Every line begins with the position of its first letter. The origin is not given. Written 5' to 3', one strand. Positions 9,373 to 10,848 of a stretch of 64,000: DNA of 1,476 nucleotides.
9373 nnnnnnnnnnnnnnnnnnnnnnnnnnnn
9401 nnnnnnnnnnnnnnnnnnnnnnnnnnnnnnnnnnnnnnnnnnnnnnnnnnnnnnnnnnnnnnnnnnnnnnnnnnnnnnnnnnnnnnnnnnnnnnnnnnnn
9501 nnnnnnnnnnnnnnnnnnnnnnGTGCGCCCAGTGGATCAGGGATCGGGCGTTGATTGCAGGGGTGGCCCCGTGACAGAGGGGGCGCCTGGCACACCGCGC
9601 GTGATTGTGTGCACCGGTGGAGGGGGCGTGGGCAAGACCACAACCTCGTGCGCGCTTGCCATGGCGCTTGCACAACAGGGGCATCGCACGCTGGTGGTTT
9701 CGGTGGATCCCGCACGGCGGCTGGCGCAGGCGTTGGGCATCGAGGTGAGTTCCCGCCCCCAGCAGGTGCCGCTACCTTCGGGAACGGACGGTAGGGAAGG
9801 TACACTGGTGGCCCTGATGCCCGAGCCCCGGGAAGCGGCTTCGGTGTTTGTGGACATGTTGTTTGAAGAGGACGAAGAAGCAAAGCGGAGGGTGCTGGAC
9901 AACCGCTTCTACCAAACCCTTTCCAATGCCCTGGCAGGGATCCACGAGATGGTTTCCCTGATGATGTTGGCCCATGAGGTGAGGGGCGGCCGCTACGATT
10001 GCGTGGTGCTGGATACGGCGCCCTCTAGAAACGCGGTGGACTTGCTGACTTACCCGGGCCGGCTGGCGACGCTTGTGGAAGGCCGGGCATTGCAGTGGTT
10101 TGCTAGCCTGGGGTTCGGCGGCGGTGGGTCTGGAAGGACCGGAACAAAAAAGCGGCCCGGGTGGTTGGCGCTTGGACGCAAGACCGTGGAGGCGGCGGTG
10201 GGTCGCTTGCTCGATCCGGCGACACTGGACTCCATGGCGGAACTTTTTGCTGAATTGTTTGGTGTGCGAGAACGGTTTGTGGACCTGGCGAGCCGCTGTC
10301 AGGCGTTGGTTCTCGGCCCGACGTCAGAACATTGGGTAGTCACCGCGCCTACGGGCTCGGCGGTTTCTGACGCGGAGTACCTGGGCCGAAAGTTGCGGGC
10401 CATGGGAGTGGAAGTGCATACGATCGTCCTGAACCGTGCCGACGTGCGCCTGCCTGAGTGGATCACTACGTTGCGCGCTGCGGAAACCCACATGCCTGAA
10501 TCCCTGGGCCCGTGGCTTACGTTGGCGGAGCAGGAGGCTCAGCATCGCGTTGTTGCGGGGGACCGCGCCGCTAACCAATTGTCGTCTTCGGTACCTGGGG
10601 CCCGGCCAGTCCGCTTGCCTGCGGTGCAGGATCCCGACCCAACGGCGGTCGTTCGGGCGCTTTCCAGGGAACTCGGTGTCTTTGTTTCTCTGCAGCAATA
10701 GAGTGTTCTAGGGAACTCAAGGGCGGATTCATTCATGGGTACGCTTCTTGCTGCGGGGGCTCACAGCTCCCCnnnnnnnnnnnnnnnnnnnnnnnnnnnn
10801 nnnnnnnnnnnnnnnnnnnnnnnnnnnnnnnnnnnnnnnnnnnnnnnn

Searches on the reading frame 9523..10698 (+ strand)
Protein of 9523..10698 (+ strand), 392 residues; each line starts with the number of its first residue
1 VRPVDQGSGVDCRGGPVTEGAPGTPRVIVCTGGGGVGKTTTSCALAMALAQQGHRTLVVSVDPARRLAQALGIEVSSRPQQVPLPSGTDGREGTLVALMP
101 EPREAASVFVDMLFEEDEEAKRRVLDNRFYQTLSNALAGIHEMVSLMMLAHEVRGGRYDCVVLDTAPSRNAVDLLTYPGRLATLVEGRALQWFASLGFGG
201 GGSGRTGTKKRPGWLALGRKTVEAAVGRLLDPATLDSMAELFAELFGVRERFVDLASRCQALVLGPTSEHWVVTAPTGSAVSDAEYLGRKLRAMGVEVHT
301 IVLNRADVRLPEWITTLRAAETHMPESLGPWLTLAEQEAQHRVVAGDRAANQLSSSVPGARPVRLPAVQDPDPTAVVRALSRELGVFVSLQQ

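Call 54: search_protein_families(library=pfam, proteins=[window:9523-10698:+], max_evalue=0.001)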
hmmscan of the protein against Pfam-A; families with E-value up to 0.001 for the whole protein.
window:9523-10698:+ (392 aa): 7 families
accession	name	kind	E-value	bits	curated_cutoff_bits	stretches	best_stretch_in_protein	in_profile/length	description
PF02374.21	ArsA_ATPase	-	6.8e-28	98.2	24.3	1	26-185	2-152/305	Anion-transporting ATPase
PF01656.29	CbiA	-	1.3e-13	51.4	25.4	1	27-307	1-84/125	CobQ/CobB/MinD/ParA nucleotide binding domain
PF13614.12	AAA_31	-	1.7e-12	48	27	1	31-172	8-132/177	AAA domain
PF10609.15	ParA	-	2.9e-07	30.6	27.1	1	27-62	6-41/246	NUBPL iron-transfer P-loop NTPase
PF00142.24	Fer4_NifH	-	1.6e-05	25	25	1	28-64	3-39/271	4Fe-4S iron sulfur cluster binding proteins, NifH/frxC family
PF00448.28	SRP54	-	3.3e-05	24.1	22.7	1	25-68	1-44/196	SRP54-type protein, GTPase domain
PF03308.22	MeaB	-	3.4e-05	23.4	23.1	1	23-65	31-73/273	Methylmalonyl Co-A mutase-associated GTPase MeaB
